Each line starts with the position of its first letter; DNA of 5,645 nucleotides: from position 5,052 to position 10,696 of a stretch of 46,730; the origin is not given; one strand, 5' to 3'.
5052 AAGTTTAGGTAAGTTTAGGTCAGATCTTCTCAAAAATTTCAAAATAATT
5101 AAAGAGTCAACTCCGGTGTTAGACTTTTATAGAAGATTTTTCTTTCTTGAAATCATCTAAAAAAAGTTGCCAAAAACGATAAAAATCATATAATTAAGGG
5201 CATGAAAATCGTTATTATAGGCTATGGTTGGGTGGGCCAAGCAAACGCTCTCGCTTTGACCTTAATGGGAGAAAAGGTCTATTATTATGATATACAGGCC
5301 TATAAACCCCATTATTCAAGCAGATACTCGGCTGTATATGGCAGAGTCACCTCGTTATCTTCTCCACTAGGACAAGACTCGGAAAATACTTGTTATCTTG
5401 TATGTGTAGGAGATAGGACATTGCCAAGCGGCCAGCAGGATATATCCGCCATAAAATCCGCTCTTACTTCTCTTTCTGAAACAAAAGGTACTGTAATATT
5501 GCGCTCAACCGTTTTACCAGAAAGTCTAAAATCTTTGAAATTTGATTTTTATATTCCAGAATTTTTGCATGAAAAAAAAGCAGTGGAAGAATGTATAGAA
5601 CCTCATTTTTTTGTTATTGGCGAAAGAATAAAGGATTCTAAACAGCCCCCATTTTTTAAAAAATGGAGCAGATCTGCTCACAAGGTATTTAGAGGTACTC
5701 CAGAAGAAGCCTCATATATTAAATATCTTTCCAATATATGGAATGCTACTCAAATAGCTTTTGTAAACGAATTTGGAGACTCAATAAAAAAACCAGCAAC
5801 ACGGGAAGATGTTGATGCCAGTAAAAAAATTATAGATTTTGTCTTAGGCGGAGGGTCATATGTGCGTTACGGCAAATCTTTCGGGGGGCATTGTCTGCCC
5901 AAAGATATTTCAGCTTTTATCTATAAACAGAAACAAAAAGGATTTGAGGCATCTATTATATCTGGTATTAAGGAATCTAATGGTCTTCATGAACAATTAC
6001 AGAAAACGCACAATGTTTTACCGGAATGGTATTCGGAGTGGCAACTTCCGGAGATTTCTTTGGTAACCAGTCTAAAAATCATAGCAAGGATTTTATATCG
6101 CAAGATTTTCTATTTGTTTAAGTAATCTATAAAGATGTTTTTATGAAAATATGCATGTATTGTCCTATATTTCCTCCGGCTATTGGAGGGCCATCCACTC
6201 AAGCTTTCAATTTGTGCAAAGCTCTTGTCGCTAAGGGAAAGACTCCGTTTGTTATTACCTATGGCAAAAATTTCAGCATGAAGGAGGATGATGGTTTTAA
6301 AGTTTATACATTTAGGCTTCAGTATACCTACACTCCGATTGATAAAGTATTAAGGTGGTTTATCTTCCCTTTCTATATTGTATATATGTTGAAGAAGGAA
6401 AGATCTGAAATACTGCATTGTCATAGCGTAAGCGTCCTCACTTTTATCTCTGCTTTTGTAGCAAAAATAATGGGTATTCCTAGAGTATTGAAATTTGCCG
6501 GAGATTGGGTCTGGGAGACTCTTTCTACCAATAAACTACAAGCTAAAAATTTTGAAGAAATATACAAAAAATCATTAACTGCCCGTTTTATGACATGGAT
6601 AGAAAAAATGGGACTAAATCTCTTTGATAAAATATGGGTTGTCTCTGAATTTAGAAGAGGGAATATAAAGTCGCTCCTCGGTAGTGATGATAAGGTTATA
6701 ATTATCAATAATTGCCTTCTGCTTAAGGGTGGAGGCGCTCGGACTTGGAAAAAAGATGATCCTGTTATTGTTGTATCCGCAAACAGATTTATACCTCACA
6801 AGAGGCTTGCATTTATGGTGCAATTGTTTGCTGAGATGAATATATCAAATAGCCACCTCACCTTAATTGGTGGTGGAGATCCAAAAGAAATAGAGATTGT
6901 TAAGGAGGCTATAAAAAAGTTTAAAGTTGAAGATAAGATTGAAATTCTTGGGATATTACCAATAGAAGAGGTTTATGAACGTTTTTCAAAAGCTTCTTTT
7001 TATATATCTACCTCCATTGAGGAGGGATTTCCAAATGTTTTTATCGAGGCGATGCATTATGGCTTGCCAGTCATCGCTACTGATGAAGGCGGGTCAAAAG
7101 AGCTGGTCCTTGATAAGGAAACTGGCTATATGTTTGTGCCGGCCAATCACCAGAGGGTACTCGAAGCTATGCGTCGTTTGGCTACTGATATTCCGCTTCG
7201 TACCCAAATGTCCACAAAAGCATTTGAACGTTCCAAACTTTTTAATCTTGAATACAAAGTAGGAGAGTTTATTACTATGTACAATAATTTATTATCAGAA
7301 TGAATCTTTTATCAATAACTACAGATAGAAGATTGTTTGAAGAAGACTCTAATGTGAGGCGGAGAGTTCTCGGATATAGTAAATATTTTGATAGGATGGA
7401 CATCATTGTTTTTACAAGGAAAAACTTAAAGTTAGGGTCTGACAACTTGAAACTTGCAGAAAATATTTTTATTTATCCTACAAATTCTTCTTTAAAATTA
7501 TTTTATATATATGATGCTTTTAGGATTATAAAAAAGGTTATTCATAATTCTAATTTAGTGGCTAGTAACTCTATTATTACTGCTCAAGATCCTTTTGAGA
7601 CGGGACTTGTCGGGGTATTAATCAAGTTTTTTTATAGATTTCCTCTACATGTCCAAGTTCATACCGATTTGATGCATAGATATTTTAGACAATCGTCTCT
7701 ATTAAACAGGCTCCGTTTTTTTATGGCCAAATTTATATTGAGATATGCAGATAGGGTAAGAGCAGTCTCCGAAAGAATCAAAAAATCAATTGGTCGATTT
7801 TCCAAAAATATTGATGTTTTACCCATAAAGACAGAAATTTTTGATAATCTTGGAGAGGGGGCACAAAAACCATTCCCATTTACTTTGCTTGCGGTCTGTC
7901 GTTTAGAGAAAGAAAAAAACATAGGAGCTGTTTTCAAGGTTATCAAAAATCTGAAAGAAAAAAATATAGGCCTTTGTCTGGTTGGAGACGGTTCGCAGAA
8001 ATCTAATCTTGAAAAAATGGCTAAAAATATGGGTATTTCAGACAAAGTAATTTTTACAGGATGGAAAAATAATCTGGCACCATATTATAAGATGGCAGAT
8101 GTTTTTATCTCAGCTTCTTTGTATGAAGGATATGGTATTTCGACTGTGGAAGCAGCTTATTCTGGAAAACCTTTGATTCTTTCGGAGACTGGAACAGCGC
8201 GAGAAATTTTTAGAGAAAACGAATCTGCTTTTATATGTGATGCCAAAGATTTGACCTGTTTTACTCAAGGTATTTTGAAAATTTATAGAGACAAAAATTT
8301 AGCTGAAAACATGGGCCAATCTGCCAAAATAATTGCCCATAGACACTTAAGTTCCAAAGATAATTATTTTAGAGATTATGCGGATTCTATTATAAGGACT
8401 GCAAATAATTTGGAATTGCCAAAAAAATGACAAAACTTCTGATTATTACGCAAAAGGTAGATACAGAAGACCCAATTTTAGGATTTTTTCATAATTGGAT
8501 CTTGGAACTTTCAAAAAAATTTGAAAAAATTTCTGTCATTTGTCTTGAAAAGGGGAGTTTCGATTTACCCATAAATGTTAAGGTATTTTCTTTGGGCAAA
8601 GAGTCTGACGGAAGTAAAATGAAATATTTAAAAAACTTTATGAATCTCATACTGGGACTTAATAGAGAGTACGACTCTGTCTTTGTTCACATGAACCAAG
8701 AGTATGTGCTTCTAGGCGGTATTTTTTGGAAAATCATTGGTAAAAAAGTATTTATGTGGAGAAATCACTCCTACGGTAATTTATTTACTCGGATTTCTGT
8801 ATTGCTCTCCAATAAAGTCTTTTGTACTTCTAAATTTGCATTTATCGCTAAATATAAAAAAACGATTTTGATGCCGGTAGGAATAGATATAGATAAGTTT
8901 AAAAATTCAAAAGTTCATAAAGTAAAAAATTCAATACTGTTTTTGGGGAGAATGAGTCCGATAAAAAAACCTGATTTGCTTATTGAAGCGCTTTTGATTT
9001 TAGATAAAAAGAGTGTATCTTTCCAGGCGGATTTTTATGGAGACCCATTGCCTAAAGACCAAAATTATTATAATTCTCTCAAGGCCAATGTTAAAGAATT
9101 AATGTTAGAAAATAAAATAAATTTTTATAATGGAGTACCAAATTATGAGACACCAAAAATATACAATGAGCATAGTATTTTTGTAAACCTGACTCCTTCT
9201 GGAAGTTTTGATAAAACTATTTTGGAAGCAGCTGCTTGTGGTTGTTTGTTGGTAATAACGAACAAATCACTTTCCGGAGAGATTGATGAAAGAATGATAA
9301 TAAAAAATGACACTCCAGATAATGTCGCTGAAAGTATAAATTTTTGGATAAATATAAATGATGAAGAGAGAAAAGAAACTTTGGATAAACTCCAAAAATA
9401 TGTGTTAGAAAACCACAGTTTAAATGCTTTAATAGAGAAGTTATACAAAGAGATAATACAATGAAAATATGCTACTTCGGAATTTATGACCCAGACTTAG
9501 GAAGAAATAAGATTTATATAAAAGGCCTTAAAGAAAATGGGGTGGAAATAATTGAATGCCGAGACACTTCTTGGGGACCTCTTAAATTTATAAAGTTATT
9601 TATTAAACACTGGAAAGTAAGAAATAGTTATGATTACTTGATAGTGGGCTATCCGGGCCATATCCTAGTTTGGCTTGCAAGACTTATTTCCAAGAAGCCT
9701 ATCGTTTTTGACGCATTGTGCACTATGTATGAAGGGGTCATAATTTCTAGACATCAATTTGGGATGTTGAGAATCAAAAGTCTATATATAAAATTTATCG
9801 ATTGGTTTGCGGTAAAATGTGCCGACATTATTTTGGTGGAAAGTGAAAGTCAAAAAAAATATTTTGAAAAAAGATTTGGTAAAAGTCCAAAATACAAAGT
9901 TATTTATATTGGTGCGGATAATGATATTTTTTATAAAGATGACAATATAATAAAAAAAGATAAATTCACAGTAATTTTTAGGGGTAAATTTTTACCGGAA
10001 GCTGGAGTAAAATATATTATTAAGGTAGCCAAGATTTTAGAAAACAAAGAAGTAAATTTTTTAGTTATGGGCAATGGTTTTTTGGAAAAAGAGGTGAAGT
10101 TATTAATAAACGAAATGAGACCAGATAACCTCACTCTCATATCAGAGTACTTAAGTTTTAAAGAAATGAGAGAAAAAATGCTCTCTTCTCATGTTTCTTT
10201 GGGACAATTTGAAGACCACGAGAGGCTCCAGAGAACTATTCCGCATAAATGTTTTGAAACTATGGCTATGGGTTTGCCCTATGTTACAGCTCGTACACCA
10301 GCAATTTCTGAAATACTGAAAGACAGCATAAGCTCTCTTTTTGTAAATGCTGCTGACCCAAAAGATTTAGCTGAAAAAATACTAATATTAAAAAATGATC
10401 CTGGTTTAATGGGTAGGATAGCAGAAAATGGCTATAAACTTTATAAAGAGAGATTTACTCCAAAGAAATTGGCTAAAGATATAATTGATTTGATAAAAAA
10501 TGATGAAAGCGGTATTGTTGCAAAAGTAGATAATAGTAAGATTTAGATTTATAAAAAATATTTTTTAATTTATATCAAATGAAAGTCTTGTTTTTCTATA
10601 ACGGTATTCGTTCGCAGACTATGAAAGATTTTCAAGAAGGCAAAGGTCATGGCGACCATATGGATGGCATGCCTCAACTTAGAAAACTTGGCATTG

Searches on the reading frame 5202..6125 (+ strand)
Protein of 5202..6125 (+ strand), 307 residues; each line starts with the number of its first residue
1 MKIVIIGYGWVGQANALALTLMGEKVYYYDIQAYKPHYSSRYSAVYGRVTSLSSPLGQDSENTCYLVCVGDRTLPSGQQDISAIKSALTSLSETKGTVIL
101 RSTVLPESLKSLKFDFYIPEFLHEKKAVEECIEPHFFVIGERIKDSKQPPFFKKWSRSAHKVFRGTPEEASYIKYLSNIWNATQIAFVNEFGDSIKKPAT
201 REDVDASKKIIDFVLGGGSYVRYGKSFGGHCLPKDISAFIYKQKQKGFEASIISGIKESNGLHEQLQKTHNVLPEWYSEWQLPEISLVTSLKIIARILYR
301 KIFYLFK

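Call 12: search_protein_families(library=pfam, proteins=[window:5202-6125:+], max_evalue=0.0001)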
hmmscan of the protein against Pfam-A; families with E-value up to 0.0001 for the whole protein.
window:5202-6125:+ (307 aa): 2 families
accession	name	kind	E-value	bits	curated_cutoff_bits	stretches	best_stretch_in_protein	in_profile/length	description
PF00984.24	UDPG_MGDP_dh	-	1.1e-14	54.8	25.4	1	168-260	1-92/94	UDP-glucose/GDP-mannose dehydrogenase family, central domain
PF03721.20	UDPG_MGDP_dh_N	-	3.7e-09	36.9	27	0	65-146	80-180/187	UDP-glucose/GDP-mannose dehydrogenase family, NAD binding domain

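Call 73: search_protein_families(library=ncbifam, proteins=[window:5202-6125:+], max_evalue=1e-10)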
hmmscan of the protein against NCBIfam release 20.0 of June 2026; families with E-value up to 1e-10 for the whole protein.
window:5202-6125:+ (307 aa): 3 families
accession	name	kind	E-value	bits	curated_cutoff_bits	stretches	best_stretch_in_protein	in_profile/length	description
TIGR03026.1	NDP-sugDHase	subfamily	1e-33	116.7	189.8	1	60-264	75-297/413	nucleotide sugar dehydrogenase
NF041297.1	UDPGDh_AglM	equivalog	1.6e-19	70.1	670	1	118-261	153-298/429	UDP-glucose 6-dehydrogenase AglM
NF047673.2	TeichurnBiosyTuaD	equivalog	6.4e-15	55.2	700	1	99-262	130-292/439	UDP-glucose 6-dehydrogenase TuaD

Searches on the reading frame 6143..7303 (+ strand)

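Call 12: search_protein_families(library=pfam, proteins=[window:6143-7303:+], max_evalue=0.0001)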
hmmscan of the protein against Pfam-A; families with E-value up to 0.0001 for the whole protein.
window:6143-7303:+ (386 aa): 5 families
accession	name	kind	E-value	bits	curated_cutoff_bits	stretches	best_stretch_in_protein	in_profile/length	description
PF00534.26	Glycos_transf_1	-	1.5e-28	100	26.4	1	203-362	11-171/172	Glycosyl transferases group 1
PF13692.12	Glyco_trans_1_4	-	2.7e-23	83.3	27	1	210-349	4-142/142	Glycosyl transferases group 1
PF13439.12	Glyco_transf_4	-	3.5e-13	50.4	28.5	1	14-190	1-164/170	Glycosyltransferase Family 4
PF13579.12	Glyco_trans_4_4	-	9.1e-08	33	29.7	1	15-190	1-157/158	Glycosyl transferase 4-like domain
PF20706.3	GT4-conflict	-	5.5e-06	26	26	1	275-335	273-337/385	Family 4 Glycosyltransferase in conflict systems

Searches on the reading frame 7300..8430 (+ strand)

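Call 12: search_protein_families(library=pfam, proteins=[window:7300-8430:+], max_evalue=0.0001)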
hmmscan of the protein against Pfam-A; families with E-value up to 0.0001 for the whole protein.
window:7300-8430:+ (376 aa): 5 families
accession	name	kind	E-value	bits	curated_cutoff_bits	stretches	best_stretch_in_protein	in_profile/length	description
PF00534.26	Glycos_transf_1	-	8.1e-36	123.6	26.4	1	194-343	16-170/172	Glycosyl transferases group 1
PF13692.12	Glyco_trans_1_4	-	2.4e-27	96.4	27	1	194-331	2-142/142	Glycosyl transferases group 1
PF13439.12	Glyco_transf_4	-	4.8e-06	27.1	28.5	1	55-174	42-162/170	Glycosyltransferase Family 4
PF20706.3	GT4-conflict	-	5.6e-06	26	26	1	146-302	143-319/385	Family 4 Glycosyltransferase in conflict systems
PF13579.12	Glyco_trans_4_4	-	1.7e-05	25.7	29.7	1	92-166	74-144/158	Glycosyl transferase 4-like domain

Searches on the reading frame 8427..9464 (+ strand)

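Call 12: search_protein_families(library=pfam, proteins=[window:8427-9464:+], max_evalue=0.0001)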
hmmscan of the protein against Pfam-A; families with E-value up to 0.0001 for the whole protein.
window:8427-9464:+ (345 aa): 3 families
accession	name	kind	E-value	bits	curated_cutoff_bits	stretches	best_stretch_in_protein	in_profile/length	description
PF00534.26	Glycos_transf_1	-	1.4e-16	60.9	26.4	1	158-316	6-163/172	Glycosyl transferases group 1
PF13692.12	Glyco_trans_1_4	-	4.4e-13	50.1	27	1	168-305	2-137/142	Glycosyl transferases group 1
PF13524.12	Glyco_trans_1_2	-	4e-10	40.3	25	1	230-339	28-142/144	Glycosyl transferase-like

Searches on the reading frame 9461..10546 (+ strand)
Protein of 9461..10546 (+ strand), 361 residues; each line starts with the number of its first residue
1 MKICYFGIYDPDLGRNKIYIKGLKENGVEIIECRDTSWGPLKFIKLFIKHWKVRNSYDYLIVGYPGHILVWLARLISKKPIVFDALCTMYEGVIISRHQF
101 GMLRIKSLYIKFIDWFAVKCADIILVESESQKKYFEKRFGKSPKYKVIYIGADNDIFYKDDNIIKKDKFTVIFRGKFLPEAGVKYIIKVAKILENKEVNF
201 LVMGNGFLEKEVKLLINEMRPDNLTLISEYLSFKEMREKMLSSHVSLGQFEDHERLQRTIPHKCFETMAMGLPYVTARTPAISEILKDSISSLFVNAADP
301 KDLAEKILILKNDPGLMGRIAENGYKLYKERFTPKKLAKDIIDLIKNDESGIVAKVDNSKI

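Call 12: search_protein_families(library=pfam, proteins=[window:9461-10546:+], max_evalue=0.0001)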
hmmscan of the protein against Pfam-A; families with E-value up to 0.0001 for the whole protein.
window:9461-10546:+ (361 aa): 3 families
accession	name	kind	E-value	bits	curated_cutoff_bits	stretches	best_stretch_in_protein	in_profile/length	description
PF00534.26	Glycos_transf_1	-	5.8e-18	65.5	26.4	1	159-326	6-171/172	Glycosyl transferases group 1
PF13692.12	Glyco_trans_1_4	-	5.5e-14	53.1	27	1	169-311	2-140/142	Glycosyl transferases group 1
PF13524.12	Glyco_trans_1_2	-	8e-10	39.3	25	1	194-342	11-143/144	Glycosyl transferase-like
